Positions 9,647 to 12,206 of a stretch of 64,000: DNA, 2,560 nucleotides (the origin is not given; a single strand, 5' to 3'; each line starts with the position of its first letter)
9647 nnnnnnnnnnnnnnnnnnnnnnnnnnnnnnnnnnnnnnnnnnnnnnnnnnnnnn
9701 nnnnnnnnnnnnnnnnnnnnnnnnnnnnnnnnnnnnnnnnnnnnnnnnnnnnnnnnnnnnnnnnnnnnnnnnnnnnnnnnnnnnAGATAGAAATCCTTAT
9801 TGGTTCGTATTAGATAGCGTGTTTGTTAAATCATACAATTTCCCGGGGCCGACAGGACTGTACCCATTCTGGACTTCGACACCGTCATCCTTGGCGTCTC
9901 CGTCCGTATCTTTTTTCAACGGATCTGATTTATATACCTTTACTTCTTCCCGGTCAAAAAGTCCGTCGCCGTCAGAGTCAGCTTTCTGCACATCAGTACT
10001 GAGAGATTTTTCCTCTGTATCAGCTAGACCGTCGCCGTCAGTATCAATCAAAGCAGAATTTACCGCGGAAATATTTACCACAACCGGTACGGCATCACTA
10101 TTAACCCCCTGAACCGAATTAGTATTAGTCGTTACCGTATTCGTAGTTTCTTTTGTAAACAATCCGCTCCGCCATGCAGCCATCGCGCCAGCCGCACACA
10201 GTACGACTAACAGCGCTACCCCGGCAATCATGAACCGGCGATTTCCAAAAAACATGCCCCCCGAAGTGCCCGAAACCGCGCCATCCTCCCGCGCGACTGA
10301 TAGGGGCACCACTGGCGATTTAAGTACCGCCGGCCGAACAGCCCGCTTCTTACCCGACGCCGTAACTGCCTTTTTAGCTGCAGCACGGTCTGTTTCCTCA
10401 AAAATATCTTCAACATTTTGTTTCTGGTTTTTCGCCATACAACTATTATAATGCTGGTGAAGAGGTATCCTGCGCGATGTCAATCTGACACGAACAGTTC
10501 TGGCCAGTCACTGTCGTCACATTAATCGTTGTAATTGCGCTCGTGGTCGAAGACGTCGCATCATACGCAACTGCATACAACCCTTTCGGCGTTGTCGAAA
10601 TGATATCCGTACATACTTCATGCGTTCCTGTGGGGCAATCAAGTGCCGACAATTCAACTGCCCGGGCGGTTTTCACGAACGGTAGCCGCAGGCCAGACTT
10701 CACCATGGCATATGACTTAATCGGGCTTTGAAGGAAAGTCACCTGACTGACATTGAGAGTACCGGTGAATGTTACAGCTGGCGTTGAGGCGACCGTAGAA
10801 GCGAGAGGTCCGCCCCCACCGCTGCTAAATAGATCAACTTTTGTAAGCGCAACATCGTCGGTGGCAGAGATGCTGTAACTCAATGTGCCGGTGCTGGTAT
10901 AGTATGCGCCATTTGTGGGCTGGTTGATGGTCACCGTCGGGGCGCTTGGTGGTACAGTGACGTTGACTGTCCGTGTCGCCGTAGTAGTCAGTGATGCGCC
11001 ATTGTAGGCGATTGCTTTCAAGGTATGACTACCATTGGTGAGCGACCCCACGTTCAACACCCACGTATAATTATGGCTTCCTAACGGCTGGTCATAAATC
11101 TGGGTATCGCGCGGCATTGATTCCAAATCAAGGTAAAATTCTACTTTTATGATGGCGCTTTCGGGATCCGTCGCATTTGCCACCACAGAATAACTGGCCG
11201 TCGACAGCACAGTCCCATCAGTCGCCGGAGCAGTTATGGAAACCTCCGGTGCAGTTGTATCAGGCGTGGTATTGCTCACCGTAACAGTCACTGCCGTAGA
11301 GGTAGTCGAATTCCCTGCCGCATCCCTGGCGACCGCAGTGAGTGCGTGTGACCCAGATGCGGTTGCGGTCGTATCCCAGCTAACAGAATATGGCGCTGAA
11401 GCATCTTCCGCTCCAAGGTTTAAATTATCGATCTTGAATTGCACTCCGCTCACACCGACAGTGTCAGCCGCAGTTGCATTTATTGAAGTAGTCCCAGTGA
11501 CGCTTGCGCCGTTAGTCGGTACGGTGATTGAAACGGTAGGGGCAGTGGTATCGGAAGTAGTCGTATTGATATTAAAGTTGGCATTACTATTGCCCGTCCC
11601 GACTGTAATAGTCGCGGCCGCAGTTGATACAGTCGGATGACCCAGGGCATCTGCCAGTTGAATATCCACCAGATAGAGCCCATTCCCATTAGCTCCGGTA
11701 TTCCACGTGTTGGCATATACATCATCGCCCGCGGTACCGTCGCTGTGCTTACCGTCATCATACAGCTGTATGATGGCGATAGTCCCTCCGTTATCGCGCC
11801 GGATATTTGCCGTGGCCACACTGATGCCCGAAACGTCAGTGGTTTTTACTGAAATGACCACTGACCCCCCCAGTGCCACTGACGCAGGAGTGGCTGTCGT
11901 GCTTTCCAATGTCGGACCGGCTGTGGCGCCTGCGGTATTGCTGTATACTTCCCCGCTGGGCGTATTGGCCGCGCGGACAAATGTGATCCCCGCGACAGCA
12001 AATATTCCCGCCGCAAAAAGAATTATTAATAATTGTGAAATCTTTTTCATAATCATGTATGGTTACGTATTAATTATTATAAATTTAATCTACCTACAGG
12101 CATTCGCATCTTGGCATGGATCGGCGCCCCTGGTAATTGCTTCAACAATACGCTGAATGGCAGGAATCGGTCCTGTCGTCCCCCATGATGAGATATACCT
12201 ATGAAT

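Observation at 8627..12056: Co-oriented trio of surface proteins downstream of the giant gene: Ig-like secreted protein plus two TM-anchored proteins with thrombospondin-type-3 Ca-binding repeats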

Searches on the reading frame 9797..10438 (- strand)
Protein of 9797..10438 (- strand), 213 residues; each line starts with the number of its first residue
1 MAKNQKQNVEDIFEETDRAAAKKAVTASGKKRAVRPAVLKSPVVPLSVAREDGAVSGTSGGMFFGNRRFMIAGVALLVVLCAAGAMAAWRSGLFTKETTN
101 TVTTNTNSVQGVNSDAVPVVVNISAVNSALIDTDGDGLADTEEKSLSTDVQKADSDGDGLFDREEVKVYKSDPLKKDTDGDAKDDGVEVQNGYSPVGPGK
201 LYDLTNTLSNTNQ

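Call 7: search_protein_families(library=pfam, proteins=[window:9797-10438:-], max_evalue=0.01)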
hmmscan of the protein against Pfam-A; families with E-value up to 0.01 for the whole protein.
window:9797-10438:- (213 aa): 1 family
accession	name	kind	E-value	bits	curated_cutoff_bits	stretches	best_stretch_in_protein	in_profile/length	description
PF18884.5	TSP3_bac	-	1.4e-08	34.8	25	2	154-175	1-21/22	Bacterial TSP3 repeat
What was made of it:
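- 9797..10438 (-): Small bitopic TM+TSP3 protein (213 aa). TSP3_bac 34.8 bits (call 7).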

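Call 13: find_homologous_proteins(query=window:9797-10438:-)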
Query window:9797-10438:- (213 aa): 424 proteins with E <= 0.001 among 1757 candidates; the best 120 are listed.
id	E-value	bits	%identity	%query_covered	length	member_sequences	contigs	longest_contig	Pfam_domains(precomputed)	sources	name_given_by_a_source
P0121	1.2e-130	451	100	100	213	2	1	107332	PF18884.6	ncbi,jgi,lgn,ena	ncbi:MAG: hypothetical protein WCT27_00175 [Patescibacteria group bacterium]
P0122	1.7e-75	271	62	100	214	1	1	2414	PF18884.6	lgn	-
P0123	5.2e-69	250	59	100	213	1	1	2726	PF18884.6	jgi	jgi:hypothetical protein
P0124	6.2e-67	243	58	100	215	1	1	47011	PF18884.6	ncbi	-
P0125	1.8e-62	229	56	99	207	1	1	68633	PF18884.6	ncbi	ncbi:MAG: hypothetical protein V1668_00460 [Patescibacteria group bacterium]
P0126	2.0e-59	219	53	100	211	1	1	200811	PF18884.6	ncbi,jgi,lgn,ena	ncbi:MAG: hypothetical protein WC544_00345 [Patescibacteria group bacterium]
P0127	5.2e-40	156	37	96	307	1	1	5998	PF18884.6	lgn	-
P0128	3.1e-39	153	36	93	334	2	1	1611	PF00036.39,PF18884.6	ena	-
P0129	6.8e-38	149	39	91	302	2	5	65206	PF18884.6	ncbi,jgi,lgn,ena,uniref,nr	ncbi:hypothetical protein COV49_02600 [Candidatus Falkowbacteria bacterium CG11_big_fil_rev_8_21_14_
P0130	2.8e-37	147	36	92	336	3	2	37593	PF13405.13,PF00036.39,PF18884.6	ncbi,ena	-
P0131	1.2e-36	145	62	34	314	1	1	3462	PF18884.6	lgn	-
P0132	2.8e-35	140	33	92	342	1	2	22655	PF13405.13,PF13499.13,PF18884.6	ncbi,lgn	ncbi:MAG: binary toxin-like calcium binding domain-containing protein [Patescibacteria group bacteri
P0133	1.6e-34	138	45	74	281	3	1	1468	PF18884.6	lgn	-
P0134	3.3e-34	137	50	44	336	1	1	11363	PF18884.6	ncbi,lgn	-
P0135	5.9e-34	136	55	38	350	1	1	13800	PF18884.6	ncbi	-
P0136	6.4e-34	136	54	31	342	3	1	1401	PF00691.26,PF18884.6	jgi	jgi:outer membrane protein OmpA-like peptidoglycan-associated protein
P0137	8.8e-34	135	60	33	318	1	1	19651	PF18884.6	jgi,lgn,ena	-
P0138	1.4e-32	131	38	98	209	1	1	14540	PF18884.6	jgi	jgi:hypothetical protein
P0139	8.9e-32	129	39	98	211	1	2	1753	PF18884.6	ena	-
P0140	5.5e-31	126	38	94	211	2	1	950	PF18884.6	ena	-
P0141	6.0e-31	126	42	96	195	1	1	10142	PF18884.6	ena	-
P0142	1.3e-30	125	42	96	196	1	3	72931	PF18884.6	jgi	-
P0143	1.4e-30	125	35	97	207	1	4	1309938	PF18884.6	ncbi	ncbi:MAG: hypothetical protein ACNFW9_03960 [Candidatus Kerfeldbacteria bacterium]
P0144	5.3e-30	123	52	57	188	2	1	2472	PF18884.6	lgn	-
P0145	7.0e-30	123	39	96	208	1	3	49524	PF18884.6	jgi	-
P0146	1.2e-29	122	35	91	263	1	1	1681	PF18884.6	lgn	-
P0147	2.5e-29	121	37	99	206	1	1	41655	PF18884.6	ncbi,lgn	-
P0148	3.5e-29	120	40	96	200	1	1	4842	PF18884.6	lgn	-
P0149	3.8e-29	120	36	98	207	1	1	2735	PF18884.6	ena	-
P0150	4.8e-29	120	56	51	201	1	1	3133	PF18884.6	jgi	jgi:anti-sigma-K factor RskA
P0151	7.0e-29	119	36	83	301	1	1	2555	PF18884.6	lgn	-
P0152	1.3e-28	118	39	99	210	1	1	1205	PF18884.6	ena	-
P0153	1.5e-28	118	39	96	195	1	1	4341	PF18884.6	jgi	jgi:hypothetical protein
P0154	2.8e-28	117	63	33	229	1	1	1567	PF18884.6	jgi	-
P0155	3.4e-28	117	33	96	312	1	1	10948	PF13405.13,PF00036.39,PF18884.6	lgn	-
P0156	3.4e-28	117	36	99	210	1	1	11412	PF18884.6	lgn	-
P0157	4.7e-28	117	63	34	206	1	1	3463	PF18884.6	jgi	jgi:hypothetical protein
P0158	7.4e-28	116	42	93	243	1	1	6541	PF18884.6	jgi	-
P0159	7.6e-28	116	43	96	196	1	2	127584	PF18884.6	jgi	jgi:hypothetical protein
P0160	8.6e-28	116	43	100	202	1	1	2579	PF18884.6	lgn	-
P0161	1.0e-27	115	33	91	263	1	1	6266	PF18884.6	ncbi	-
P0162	2.4e-27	114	57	32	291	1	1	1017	PF00691.26,PF18884.6,PF03495.20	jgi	jgi:outer membrane protein OmpA-like peptidoglycan-associated protein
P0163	2.5e-27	114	39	100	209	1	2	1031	PF18884.6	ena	-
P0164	3.0e-27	114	36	93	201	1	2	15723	PF18884.6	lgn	-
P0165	5.5e-27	113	46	38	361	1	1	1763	PF18884.6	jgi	-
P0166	7.5e-27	113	57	31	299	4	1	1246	PF00691.26,PF18884.6,PF03495.20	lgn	-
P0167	9.7e-27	112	37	96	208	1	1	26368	PF18884.6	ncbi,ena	-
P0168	1.1e-26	112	33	94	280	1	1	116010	PF18884.6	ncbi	ncbi:MAG: hypothetical protein WCK59_04055 [Candidatus Falkowbacteria bacterium]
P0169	1.3e-26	112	63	35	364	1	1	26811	PF18884.6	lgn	-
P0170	1.5e-26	112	39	89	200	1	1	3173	PF18884.6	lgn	-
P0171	1.6e-26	112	35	96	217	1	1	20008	PF18884.6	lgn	-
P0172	1.7e-26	111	41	49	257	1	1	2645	PF18884.6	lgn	-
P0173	2.2e-26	111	38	97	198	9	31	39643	PF18884.6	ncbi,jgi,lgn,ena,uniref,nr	ncbi:MAG TPA: hypothetical protein DDW92_00755 [Candidatus Veblenbacteria bacterium]|uniref:Uncharac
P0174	2.5e-26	111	40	95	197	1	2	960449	PF18884.6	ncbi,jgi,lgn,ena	ncbi:MAG: hypothetical protein WCV50_02190 [Patescibacteria group bacterium]|jgi:hypothetical protei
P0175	2.9e-26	111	39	95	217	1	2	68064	PF18884.6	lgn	-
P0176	3.4e-26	111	36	71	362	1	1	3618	PF18884.6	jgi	jgi:hypothetical protein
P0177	4.0e-26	110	56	38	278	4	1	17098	PF18884.6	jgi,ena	-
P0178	4.2e-26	110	38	93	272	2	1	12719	PF18884.6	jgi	-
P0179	7.8e-26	109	54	37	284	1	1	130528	PF18884.6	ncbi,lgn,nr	ncbi:MAG TPA: hypothetical protein VLK22_03845 [Candidatus Udaeobacter sp.]|nr:hypothetical protein 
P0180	8.2e-26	109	37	97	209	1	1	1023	PF18884.6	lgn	-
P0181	9.8e-26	109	38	95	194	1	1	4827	PF18884.6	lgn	-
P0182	9.9e-26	109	63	35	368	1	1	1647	PF18884.6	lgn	-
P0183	1.7e-25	108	67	33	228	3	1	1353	PF18884.6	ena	-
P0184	2.5e-25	108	53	39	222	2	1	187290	PF18884.6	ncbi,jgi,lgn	ncbi:MAG: hypothetical protein WCV84_02025 [Patescibacteria group bacterium]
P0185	2.7e-25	108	62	38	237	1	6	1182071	PF18884.6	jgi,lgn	jgi:hypothetical protein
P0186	3.6e-25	107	57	22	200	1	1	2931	PF18884.6,PF03495.20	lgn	-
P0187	5.3e-25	107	52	46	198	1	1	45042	PF18884.6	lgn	-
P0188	5.6e-25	107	40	95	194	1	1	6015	PF18884.6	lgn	-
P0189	6.2e-25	106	60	37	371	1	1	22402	PF18884.6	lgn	-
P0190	6.4e-25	106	43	49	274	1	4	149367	PF18884.6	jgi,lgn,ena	jgi:hypothetical protein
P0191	7.4e-25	106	38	92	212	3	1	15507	PF18884.6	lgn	-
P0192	2.0e-24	105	56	31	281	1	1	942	PF00691.26,PF18884.6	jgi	-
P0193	2.2e-24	105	53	33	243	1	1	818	PF18884.6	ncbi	-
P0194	2.2e-24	105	38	92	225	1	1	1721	PF18884.6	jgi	jgi:hypothetical protein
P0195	3.7e-24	104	34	92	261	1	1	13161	PF18884.6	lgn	-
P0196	3.9e-24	104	47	36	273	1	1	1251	PF18884.6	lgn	-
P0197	4.4e-24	104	52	52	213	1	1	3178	PF18884.6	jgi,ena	-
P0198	5.6e-24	103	32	91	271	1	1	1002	PF18884.6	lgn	-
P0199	5.7e-24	103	58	34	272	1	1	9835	PF18884.6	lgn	-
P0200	1.0e-23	102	61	28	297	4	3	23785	PF00691.26,PF18884.6,PF03495.20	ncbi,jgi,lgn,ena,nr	ncbi:MAG TPA: OmpA family protein [Balneolales bacterium]|nr:OmpA family protein [Balneolales bacter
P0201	1.3e-23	102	68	35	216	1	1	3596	PF18884.6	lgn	-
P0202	1.4e-23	102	49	34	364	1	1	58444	PF18884.6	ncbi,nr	ncbi:hypothetical protein JW899_03225 [Candidatus Uhrbacteria bacterium]|nr:hypothetical protein [Ca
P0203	1.7e-23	102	46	31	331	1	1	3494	PF18884.6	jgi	jgi:hypothetical protein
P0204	2.0e-23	101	38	93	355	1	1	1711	PF18884.6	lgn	-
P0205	2.5e-23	101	36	92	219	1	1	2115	PF18884.6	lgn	-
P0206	2.7e-23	101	50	49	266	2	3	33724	PF18884.6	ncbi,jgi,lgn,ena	-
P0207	5.0e-23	100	37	96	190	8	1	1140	PF18884.6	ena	-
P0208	6.1e-23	100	32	90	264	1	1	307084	PF18884.6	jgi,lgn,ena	-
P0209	6.3e-23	100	37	67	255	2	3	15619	PF18884.6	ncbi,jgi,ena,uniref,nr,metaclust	ncbi:MAG: Peptidoglycan-associated outer membrane protein [Candidatus Magasanikbacteria bacterium GW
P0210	6.4e-23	100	60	39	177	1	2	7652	PF18884.6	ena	-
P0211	6.6e-23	100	36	68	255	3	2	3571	PF18884.6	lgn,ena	-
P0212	7.6e-23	100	36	93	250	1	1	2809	PF18884.6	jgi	-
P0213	8.7e-23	99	34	93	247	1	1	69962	PF18884.6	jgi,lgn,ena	-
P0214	9.1e-23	99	37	92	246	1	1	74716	PF18884.6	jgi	-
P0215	9.5e-23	99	36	94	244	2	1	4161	PF18884.6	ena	-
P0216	1.0e-22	99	47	37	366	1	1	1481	PF00691.26,PF05359.17,PF18884.6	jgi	jgi:outer membrane protein OmpA-like peptidoglycan-associated protein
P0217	1.3e-22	99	36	92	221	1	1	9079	PF18884.6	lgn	-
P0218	1.3e-22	99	62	37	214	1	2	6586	PF18884.6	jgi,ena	-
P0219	1.9e-22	98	65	33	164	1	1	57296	PF18884.6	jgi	-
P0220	2.3e-22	98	37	94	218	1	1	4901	PF18884.6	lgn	-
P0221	2.8e-22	98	56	38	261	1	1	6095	PF18884.6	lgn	-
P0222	3.0e-22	98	45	41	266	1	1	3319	PF18884.6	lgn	-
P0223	3.4e-22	97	32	94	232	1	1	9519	PF18884.6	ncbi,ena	-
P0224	3.5e-22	97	59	41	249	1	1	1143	PF18884.6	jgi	jgi:hypothetical protein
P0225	3.6e-22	97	33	92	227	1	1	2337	PF18884.6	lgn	-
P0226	4.1e-22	97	47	51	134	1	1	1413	PF18884.6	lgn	-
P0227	4.2e-22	97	40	68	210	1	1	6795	PF18884.6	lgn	-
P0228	4.2e-22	97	62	41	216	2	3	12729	PF18884.6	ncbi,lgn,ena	-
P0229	4.5e-22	97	39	47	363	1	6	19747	PF18884.6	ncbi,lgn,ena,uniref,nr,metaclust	ncbi:hypothetical protein A3C96_02490 [Candidatus Uhrbacteria bacterium RIFCSPHIGHO2_02_FULL_60_10]|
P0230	4.6e-22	97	70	30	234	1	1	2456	PF18884.6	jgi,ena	-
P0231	5.1e-22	97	38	94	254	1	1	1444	PF18884.6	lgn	-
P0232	5.3e-22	97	60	31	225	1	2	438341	PF18884.6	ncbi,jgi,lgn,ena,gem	-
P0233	5.9e-22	97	55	48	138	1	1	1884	PF18884.6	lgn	-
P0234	6.1e-22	97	59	37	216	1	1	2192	PF18884.6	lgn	-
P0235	6.9e-22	96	37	63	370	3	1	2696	PF13240.12,PF18884.6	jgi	jgi:hypothetical protein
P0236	6.9e-22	96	41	65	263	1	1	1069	PF18884.6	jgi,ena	-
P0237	8.5e-22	96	54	31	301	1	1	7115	PF00691.26,PF18884.6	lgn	-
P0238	9.4e-22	96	33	92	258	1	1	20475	PF18884.6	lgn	-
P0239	9.7e-22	96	58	37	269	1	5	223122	PF18884.6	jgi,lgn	jgi:hypothetical protein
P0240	1.3e-21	96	36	94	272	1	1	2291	PF18884.6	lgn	-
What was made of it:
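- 9797..10438 (-): More than 400 homologues (call 13).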

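Call 62: search_protein_families(library=ncbifam, proteins=[window:9797-10438:-], max_evalue=0.01)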
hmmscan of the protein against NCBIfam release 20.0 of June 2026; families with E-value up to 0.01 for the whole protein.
window:9797-10438:- (213 aa): 2 families
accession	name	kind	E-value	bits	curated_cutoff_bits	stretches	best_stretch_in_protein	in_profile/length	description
NF033765.2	gliding_CglD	equivalog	1.2e-08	33.3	400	1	112-199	157-251/1124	adventurous gliding motility lipoprotein CglD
NF047639.1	throspo3_MtsD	equivalog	3.5e-07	28.8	800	1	128-196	456-528/651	cell-cell cohesion protein MtsD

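Call 78: predict_structure(alignment_id=A2)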
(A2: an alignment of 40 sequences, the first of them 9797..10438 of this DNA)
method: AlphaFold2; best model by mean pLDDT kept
length: 213 residues; sequences in the alignment: 40
mean_pLDDT: 71.7   pTM: 0.40
mean pLDDT of the five models: 71.7, 71.1, 69.5, 69.5, 69.3
residues with pLDDT >= 90: 78; 70-90: 25; 50-70: 63; < 50: 47
segments of 3 or more residues with pLDDT < 50: 1-4, 26-31, 45-47, 49-54, 56-59, 98-108, 110-115
pLDDT, mean of each block of 10 residues (from residue 1): 52 56 48 52 49 47 64 90 85 57 45 55 65 94 96 96 96 96 96 94 77 60
secondary structure, 60 per line:
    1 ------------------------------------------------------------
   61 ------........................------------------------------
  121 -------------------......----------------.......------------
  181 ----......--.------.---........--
elements in order: H67-90 H140-145 H162-168 H185-190 H204-211
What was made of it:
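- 10169..10240 (-): TM helix of the 213-aa protein (res 67-90). AF2 helix 67-90 (call 78).
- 9836..10051 (-): Three TSP3 calcium-binding repeats plus the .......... cap of the 213-aa protein (res 130-201). pLDDT 94-96 (call 78).
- Checked: In the AF2 model the TM helix is residues 67-90 and the TSP3 block 130-200 has pLDDT 94-96 (call 78).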

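Call 82: fold_search(model_id=the predicted structure, library=pdb)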
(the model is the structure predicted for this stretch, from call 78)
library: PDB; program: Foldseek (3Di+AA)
matches with E <= 10: 4; with E <= 0.001: 0
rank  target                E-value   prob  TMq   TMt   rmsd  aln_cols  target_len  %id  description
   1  7c7u_A                9.4e-03  1.00  0.19  0.07   0.9        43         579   51  Biofilm associated protein - BSP domain (released 2021-05-12)
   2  7c7r_A                1.2e-02  1.00  0.21  0.11   1.9        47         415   47  Biofilm associated protein - B domain (released 2021-05-12)
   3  7c7u_B                2.0e-02  1.00  0.19  0.07   0.9        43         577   51  Biofilm associated protein - BSP domain (released 2021-05-12)
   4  6psn_A                9.5e+00  0.10  0.16  0.06   5.7        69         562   14  Anthrax toxin protective antigen channels bound to lethal factor (released 2020-03-04)
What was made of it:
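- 9836..10051 (-): Foldseek match to the S. aureus Bap B-domain 7c7u: 43 columns, 51% identity, rmsd 0.9 (call 82).
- On Pfam PF18884 TSP3_bac: Only indirect support: a close local superposition on the Bap B-domain (call 82).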

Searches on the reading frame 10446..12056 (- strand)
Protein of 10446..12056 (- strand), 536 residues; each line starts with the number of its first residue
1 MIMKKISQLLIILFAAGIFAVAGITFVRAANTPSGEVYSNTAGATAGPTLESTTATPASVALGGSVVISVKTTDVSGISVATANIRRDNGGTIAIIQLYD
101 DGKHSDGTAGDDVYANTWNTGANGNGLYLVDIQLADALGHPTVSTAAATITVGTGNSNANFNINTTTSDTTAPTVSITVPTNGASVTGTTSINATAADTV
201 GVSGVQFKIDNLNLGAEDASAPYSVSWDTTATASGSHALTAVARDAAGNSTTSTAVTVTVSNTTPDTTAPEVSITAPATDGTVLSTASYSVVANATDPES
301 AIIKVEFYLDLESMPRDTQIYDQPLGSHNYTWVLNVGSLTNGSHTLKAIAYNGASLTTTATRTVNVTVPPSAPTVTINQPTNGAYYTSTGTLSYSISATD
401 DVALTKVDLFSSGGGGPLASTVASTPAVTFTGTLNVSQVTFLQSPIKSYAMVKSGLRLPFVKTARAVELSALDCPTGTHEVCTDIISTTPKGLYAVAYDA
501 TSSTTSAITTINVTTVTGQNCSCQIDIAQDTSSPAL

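Call 7: search_protein_families(library=pfam, proteins=[window:10446-12056:-], max_evalue=0.01)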
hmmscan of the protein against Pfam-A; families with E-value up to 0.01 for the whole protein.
window:10446-12056:- (536 aa): 2 families
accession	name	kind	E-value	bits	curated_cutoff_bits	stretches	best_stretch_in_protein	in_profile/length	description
PF17957.7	Big_7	-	3.8e-32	111.2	24.1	3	173-241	1-70/70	Bacterial Ig domain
PF13750.12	Big_3_3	-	8.2e-07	29.3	27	1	223-286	3-64/157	Bacterial Ig-like domain (group 3)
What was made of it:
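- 10446..12056 (-): Secreted Big_7 Ig-repeat protein (536 aa). It occupies a clade-specific accessory slot. Big_7 x3, E=3.8e-32 (call 7).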

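Call 62: search_protein_families(library=ncbifam, proteins=[window:10446-12056:-], max_evalue=0.01)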
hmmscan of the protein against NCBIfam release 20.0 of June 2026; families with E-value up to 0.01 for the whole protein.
window:10446-12056:- (536 aa): 2 families
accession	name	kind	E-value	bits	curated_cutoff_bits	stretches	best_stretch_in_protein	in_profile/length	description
NF041940.1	choice_anch_X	domain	2.1e-06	27.3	25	1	96-124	1-29/37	choice-of-anchor X domain-containing protein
NF047446.1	barrel_OmpL47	domain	0.0025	18.2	40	1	191-260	7-68/68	OmpL47-type beta-barrel domain-containing protein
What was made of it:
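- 10446..12056 (-): Choice-of-anchor X motif, 27.3 bits (call 62).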
